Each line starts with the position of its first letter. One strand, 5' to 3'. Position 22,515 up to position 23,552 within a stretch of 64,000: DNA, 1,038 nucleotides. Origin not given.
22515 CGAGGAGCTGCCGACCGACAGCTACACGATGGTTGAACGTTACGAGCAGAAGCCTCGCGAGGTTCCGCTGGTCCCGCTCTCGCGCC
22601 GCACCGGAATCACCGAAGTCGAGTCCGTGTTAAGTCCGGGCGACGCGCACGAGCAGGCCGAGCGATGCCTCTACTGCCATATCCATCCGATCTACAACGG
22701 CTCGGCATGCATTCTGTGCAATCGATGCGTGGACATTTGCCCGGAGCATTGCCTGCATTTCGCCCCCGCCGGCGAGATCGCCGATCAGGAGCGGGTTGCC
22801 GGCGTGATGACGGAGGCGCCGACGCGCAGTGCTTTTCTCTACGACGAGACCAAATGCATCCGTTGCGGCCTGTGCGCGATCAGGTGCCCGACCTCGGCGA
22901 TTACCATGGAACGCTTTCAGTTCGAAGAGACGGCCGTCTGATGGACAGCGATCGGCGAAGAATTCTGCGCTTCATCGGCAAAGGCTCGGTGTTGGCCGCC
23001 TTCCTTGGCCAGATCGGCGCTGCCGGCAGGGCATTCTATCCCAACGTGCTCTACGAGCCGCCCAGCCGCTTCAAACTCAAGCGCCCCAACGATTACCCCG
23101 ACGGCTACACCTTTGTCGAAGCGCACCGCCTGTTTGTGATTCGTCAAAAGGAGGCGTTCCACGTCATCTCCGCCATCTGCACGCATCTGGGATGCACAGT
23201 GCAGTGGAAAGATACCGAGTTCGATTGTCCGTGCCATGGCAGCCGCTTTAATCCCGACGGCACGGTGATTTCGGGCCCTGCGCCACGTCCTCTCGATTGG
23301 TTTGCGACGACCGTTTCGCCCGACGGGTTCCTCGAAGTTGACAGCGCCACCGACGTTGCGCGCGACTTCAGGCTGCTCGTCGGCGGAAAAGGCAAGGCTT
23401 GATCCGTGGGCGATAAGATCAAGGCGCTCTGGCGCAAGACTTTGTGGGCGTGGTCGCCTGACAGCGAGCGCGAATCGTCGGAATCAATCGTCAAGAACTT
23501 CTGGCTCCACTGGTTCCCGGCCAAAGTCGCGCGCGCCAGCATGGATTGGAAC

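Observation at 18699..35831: Cluster of -24/-12 promoter candidates around a sigma-54 activator suggests a local stress/redox regulon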

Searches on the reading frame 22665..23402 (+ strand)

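Call 5: search_protein_families(library=pfam, proteins=[window:22665-23402:+])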
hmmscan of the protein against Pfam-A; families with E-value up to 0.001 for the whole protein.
window:22665-23402:+ (245 aa): 1 family
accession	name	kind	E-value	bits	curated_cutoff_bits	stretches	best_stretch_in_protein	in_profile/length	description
PF00355.32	Rieske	-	1.9e-12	47.3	20.3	1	150-211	20-85/88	Rieske [2Fe-2S] domain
